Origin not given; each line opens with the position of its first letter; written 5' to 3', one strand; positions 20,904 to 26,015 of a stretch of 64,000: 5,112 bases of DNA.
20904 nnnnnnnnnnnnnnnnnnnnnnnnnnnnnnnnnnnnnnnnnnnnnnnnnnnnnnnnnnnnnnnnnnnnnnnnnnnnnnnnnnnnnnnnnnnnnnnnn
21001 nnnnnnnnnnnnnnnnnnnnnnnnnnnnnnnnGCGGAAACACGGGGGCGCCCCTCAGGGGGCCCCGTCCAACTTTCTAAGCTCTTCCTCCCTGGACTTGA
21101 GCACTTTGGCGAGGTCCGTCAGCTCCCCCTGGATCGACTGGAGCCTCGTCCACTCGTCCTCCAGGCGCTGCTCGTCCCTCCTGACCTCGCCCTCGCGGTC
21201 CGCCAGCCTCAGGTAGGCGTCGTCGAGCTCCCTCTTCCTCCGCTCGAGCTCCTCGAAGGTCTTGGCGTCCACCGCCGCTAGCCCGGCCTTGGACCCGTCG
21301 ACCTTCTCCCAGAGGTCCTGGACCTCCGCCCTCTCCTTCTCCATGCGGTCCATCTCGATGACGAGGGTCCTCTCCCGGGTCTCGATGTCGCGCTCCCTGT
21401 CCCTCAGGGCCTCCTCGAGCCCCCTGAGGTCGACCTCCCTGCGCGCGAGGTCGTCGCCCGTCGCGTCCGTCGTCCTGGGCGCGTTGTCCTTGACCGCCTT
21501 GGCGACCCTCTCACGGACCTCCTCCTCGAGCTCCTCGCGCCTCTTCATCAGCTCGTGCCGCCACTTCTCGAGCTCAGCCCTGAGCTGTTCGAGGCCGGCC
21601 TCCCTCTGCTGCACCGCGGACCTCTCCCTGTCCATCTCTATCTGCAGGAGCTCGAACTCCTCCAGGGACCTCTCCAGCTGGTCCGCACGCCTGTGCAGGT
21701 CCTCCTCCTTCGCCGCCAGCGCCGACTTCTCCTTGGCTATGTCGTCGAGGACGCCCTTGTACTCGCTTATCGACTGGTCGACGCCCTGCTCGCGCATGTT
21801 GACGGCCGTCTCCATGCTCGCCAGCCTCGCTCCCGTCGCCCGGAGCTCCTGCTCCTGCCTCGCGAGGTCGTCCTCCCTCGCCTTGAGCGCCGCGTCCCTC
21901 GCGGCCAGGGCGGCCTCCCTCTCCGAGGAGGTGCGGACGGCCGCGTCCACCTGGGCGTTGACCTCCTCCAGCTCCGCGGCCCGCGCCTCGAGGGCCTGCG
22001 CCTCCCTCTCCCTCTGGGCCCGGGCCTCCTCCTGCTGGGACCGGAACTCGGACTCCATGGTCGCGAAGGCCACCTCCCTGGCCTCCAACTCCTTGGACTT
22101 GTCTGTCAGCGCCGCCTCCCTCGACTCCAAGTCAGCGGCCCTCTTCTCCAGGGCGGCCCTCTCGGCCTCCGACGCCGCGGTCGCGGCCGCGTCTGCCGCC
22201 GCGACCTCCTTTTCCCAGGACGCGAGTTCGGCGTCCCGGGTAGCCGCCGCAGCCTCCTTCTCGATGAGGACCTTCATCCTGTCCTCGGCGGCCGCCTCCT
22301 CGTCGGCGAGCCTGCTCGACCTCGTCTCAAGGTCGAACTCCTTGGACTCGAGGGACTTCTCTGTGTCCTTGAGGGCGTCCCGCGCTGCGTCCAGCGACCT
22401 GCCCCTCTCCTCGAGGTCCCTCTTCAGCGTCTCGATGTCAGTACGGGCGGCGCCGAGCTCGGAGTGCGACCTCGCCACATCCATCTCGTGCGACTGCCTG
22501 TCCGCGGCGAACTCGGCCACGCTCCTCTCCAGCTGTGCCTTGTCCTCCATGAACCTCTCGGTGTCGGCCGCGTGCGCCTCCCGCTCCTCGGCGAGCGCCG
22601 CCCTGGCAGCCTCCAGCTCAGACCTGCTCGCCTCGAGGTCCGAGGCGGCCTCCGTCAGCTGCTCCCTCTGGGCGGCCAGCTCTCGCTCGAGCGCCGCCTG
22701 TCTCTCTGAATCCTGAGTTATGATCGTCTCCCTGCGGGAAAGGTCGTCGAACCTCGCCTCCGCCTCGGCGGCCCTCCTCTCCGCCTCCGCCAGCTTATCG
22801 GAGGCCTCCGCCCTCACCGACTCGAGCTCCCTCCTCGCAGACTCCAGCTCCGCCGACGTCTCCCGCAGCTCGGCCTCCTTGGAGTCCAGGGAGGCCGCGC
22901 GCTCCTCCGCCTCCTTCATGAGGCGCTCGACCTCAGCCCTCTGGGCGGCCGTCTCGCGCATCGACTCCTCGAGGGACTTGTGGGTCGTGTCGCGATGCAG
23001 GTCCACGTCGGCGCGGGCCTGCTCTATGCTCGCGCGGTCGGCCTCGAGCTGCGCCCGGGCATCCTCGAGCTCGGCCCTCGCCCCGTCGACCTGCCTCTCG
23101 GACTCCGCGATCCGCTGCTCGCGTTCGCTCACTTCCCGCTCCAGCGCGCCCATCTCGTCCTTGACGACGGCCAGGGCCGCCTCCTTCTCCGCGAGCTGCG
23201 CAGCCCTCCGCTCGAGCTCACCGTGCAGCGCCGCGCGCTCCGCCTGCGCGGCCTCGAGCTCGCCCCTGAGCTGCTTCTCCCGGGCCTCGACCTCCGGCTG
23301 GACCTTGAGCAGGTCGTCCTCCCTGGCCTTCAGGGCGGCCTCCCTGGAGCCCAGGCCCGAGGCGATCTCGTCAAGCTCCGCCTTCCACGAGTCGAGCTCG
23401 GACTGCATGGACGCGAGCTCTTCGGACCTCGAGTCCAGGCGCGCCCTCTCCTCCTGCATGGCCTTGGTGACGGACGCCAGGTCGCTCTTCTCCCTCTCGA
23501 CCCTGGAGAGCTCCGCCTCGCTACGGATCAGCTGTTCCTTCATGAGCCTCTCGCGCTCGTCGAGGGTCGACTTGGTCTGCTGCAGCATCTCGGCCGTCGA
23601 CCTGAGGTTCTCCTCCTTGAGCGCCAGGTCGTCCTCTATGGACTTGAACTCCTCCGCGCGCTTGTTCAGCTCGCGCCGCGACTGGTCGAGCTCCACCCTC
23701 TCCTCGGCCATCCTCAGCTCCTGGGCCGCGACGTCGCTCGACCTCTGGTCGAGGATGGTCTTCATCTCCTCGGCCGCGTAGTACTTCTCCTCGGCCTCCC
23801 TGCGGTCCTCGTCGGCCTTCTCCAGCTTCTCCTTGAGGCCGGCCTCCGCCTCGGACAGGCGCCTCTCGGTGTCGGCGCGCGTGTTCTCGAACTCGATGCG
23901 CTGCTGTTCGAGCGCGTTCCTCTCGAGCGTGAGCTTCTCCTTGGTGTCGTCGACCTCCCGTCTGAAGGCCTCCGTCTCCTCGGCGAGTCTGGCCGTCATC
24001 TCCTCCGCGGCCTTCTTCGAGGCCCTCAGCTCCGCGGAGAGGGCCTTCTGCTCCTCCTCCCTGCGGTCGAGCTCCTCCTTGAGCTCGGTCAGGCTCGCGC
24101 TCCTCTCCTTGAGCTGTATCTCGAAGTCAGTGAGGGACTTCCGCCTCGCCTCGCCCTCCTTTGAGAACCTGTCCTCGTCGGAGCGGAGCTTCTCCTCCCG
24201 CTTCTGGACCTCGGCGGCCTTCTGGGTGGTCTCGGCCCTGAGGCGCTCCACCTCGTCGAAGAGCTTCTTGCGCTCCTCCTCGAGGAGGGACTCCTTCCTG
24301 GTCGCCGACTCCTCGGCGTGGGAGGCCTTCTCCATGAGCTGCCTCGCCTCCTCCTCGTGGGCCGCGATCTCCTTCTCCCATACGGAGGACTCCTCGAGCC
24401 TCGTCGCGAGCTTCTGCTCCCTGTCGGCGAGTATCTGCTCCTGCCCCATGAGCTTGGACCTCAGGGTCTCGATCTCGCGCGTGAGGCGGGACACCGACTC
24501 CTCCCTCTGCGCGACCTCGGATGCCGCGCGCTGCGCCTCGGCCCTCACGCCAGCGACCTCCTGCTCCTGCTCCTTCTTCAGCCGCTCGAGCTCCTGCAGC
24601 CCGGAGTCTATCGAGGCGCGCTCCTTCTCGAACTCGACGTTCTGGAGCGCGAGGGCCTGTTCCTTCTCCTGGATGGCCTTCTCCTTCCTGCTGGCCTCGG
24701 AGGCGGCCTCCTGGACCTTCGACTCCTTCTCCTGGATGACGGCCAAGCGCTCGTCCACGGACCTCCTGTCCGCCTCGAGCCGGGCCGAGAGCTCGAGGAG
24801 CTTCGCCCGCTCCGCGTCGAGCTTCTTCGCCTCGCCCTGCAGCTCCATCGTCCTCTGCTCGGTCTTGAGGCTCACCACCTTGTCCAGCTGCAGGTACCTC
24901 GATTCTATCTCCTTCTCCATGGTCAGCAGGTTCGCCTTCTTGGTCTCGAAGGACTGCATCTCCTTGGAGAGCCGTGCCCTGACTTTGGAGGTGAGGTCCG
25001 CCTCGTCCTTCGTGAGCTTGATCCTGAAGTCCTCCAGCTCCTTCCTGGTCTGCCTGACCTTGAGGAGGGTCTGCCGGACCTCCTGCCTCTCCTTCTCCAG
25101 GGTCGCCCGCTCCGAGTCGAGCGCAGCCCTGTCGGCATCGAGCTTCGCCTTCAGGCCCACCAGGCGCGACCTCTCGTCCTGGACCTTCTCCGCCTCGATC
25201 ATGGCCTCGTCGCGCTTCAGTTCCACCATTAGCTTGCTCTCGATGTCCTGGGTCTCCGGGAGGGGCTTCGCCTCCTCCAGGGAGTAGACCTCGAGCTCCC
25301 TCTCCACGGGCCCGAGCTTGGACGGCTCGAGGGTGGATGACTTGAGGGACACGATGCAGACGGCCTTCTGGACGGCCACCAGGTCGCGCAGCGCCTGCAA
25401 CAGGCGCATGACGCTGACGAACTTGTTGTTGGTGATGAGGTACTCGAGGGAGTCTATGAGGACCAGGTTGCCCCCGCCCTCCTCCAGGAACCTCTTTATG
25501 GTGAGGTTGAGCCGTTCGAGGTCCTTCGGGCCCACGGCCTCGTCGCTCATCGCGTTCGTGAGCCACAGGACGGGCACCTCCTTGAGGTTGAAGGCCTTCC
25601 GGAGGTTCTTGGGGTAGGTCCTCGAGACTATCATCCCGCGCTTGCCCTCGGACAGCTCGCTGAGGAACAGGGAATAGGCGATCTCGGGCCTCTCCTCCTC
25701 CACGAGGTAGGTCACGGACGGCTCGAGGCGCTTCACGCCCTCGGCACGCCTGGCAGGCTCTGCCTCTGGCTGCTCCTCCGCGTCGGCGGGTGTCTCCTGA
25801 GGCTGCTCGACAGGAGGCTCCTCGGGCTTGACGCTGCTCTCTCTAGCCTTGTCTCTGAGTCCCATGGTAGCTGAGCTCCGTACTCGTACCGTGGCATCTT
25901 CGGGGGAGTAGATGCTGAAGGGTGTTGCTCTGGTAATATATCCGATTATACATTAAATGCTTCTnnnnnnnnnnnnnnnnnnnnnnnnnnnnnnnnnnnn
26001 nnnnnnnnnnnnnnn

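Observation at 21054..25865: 1,603-aa coiled-coil giant with a degenerate KaiC/RecA-like (DUF835-type) head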

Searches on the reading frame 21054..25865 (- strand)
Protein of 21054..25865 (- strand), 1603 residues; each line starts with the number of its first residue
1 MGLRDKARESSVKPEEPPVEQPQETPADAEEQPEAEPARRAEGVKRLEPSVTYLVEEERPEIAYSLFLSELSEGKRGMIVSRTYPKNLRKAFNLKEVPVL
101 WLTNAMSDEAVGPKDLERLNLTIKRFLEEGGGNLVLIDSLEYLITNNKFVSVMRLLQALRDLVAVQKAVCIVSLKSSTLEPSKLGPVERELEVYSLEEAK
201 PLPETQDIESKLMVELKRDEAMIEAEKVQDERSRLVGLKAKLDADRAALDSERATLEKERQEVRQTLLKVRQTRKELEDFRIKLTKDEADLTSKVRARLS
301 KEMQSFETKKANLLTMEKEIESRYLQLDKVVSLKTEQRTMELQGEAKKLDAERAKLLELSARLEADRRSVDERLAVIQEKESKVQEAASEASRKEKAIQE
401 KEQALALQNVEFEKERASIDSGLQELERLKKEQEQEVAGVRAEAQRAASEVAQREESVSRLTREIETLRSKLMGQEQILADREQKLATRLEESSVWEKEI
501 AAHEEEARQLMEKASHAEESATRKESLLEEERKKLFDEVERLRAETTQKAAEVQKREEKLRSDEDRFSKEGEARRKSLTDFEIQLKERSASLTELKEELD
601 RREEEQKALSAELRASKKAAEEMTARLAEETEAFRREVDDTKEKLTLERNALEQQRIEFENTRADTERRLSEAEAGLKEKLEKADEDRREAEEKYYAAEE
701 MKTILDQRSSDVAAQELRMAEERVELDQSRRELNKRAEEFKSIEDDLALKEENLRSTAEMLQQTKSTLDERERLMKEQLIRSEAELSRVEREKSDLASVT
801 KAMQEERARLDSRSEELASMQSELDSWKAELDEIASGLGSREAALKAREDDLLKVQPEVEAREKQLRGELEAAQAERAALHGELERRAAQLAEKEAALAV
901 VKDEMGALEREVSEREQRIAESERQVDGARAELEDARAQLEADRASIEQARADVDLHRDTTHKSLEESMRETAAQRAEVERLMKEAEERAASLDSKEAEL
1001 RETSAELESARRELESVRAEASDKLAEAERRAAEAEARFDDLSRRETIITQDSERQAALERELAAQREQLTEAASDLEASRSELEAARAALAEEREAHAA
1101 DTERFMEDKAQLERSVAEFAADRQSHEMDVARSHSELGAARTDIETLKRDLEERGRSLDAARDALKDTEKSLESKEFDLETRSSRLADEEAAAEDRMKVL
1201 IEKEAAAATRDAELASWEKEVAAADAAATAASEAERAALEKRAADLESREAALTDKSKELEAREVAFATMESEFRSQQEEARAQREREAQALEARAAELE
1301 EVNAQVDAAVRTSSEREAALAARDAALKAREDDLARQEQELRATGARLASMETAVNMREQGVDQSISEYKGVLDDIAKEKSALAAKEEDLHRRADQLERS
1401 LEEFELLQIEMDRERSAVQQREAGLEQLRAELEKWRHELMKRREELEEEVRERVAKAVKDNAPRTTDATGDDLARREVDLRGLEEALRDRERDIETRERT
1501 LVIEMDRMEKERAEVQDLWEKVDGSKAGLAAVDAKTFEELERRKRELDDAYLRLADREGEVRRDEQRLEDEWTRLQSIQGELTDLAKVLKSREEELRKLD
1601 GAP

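Call 4: search_protein_families(library=pfam, proteins=[window:21054-25865:-], max_evalue=0.01)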
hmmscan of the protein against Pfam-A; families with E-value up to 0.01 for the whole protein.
window:21054-25865:- (1603 aa): 2 families
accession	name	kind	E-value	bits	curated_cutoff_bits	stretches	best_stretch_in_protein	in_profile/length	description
PF05763.18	DUF835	-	7e-31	107.3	33.1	1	67-191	11-136/136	Protein of unknown function (DUF835)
PF08614.16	ATG16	-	0.0064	17.1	33.7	1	766-921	25-176/200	Autophagy protein 16 (ATG16)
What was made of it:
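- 25281..25727 (-): DUF835 / inactivated KaiC-like alpha/beta head (residues 47-195). Pfam PF05763 at 107.3 bits (call 4).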

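Call 5: search_protein_families(library=ncbifam, proteins=[window:21054-25865:-], max_evalue=0.01)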
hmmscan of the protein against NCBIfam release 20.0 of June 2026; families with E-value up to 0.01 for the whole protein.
window:21054-25865:- (1603 aa): 8 families
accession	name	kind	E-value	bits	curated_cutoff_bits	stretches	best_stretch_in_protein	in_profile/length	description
TIGR02168.1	SMC_prok_B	equivalog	3e-18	65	567.35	4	930-1221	688-983/1181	chromosome segregation protein SMC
TIGR02169.1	SMC_prok_A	equivalog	2.2e-14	52.2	729.4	1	798-1062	672-940/1165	chromosome segregation protein SMC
TIGR04523.1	Mplasa_alph_rch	subfamily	9.7e-14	50.2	270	2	847-1281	198-626/745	helix-rich protein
NF045487.1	ASRP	equivalog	2.1e-12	46.4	300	4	785-954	119-286/593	archaea-specific SMC-related protein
NF038350.1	taxis_HmpF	equivalog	5.4e-07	28.3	200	1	964-1125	128-289/553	pilus motility taxis protein HmpF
NF041034.1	Rad50_Sulf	equivalog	5.6e-05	21.2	1000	1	642-1175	169-696/872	DNA double-strand break repair ATPase Rad50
NF003034.1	PRK03918.1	equivalog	0.00014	20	700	1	762-1013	179-437/878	DNA double-strand break repair ATPase Rad50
NF047368.1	collar_FlbB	equivalog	0.0038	17.1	110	1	803-867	62-126/193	periplasmic-type flagellar collar protein FlbB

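Call 10: find_homologous_proteins(query=window:21057-25865:-)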
Query window:21057-25865:- (1603 aa): 1 proteins with E <= 0.001 among 8000 candidates.
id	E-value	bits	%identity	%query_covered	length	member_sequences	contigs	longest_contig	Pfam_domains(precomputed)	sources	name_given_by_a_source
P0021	8.5e-19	85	32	10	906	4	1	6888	PF13426.14,PF13188.14,PF13185.13,PF05763.19,PF01590.33,PF08448.17,PF13492.13,PF00989.32,PF00072.31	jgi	jgi:PAS domain S-box-containing protein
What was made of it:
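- Tried and rejected: Full-length homolog search (call 10): swamped by low-complexity candidates and returned only one unrelated PAS-DUF835 protein.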

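Call 11: find_encoding_contigs(protein=window:21057-25865:-, flank=2000, max_places=4)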
Protein window:21057-25865:- (1603 aa): no gene with exactly this product is on record in the collection.
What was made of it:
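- Tried and rejected: Exact-sequence look-up of the window protein: not on record (call 11).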

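Call 64: search_protein_families(library=padloc, proteins=[window:21057-25865:-], max_evalue=0.001)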
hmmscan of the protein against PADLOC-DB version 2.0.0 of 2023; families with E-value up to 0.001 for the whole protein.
window:21057-25865:- (1603 aa): 2 families
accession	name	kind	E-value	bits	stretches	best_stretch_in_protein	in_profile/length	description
PDLC00582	JetC3|JetC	-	2.5e-06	23.6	1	857-1222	780-1137/1472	DUF3584 domain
PDLC00553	JetC2|JetC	-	3.4e-05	19.9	1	906-1167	735-991/1361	DUF3584 domain; MukB-like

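Call 69: find_encoding_contigs(protein=P0021, flank=6000, max_places=3)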
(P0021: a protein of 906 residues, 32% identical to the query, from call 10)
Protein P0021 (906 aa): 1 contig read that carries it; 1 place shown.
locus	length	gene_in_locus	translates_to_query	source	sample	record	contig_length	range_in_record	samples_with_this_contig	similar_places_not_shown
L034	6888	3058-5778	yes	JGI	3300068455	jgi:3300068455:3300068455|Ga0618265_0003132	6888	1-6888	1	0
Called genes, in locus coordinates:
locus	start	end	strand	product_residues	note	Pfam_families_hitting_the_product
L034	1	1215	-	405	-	?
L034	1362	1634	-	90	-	-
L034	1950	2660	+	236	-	PF11306:DUF3108 (weak)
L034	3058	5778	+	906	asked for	PF00072:Response_reg, PF00989:PAS, PF08448:PAS_4, PF13188:PAS_8 (faint), PF13426:PAS_9, PF01590:GAF, PF13185:GAF_2, PF05763:DUF835, +1 more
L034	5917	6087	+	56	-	-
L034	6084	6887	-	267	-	?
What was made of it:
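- The one other DUF835 neighbourhood I could inspect had no KaiC gene (call 69).
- Tried and rejected: Neighbourhood of one other DUF835 protein (P0021): no KaiC gene, a single uninformative data point (call 69).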

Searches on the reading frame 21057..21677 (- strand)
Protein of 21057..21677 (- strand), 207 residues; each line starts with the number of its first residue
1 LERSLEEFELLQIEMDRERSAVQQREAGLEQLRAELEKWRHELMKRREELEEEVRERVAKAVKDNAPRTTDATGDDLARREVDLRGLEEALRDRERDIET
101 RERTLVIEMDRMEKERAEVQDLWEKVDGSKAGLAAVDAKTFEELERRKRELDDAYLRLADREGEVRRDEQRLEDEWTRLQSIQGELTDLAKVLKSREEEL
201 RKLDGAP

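Call 43: find_homologous_proteins(query=window:21057-21677:-)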
Query seq(207 aa) (207 aa): 11 proteins with E <= 0.001 among 3278 candidates.
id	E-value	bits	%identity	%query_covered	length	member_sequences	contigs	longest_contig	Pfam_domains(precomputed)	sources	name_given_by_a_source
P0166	4.6e-61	224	58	100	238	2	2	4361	-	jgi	jgi:peptidoglycan hydrolase CwlO-like protein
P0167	5.2e-61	224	58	100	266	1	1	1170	-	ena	-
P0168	5.9e-61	224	61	99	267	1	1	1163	-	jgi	-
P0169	7.5e-59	217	58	99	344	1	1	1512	PF28019.1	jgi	-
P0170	5.2e-58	214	59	100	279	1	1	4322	-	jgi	-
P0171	1.6e-57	212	58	100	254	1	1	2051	-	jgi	jgi:chromosome segregation ATPase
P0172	6.9e-57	210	58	100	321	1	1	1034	-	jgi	jgi:DNA repair exonuclease SbcCD ATPase subunit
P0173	1.9e-52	196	51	100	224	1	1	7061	-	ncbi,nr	ncbi:MAG: hypothetical protein MUC90_06705, partial [Thermoplasmata archaeon]|nr:hypothetical protei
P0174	6.4e-52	194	57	95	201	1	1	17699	-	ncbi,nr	ncbi:MAG: hypothetical protein LN411_01950, partial [Candidatus Thermoplasmatota archaeon]|nr:hypoth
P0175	2.5e-45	173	53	100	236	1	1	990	-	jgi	-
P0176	3.1e-40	156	58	68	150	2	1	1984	-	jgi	jgi:uncharacterized protein (DUF3084 family)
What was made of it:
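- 21057..21668 (-): Conserved C-terminal tail (residues 1400-1603). Found only in this family (call 43).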

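Call 44: search_solved_structures(query=window:21057-21677:-, max_evalue=1)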
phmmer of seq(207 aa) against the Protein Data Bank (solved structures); distinct sequences matched with E-value up to 1: 2.
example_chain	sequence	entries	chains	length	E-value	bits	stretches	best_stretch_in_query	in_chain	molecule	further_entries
4c7n_B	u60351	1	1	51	0.46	13.7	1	13-57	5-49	SYNTHETIC ALPHA-HELIX, IM10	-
9s4q_Kl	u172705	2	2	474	0.99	12.6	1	133-204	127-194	Outer kinetochore KNL1 complex subunit SPC105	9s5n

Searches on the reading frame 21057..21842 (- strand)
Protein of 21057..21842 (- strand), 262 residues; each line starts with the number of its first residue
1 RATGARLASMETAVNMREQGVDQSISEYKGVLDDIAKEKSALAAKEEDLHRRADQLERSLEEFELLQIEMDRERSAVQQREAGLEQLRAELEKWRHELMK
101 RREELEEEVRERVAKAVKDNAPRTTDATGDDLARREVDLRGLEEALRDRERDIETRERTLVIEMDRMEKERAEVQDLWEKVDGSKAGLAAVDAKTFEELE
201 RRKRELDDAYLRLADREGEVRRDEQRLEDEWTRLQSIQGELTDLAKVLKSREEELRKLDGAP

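Call 51: predict_structure(alignment_id=A2)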
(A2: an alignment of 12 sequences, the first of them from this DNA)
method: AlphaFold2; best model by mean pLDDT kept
length: 262 residues; sequences in the alignment: 12
mean_pLDDT: 87.5   pTM: 0.30
mean pLDDT of the five models: 87.5, 85.0, 83.1, 82.3, 80.4
residues with pLDDT >= 90: 149; 70-90: 88; 50-70: 18; < 50: 7
segments of 3 or more residues with pLDDT < 50: 122-126
pLDDT, mean of each block of 10 residues (from residue 1): 75 85 91 94 96 96 96 96 96 97 94 81 53 81 89 90 90 85 63 75 93 95 96 96 95 83 49
secondary structure, 60 per line:
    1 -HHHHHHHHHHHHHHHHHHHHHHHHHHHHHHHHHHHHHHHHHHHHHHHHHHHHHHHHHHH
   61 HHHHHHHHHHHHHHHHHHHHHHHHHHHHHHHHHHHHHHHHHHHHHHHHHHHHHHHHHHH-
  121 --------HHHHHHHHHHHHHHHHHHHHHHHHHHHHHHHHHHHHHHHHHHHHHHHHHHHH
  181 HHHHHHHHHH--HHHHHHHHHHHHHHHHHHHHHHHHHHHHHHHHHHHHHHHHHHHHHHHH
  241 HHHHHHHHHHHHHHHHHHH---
elements in order: H2-119 H129-190 H193-259
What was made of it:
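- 21057..21668 (-): AF2 gives helices ending at 1460, then 1470-1531 and 1534-1600, with breaks between them and pTM 0.30 (call 51).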

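Call 71: fold_search(model_id=the predicted structure, library=pdb)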
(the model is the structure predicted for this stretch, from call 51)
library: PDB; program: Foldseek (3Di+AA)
matches with E <= 10: 0; with E <= 0.001: 0
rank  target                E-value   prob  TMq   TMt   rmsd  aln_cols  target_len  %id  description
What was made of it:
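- Tried and rejected: Fold search of the tail model: no match (call 71).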
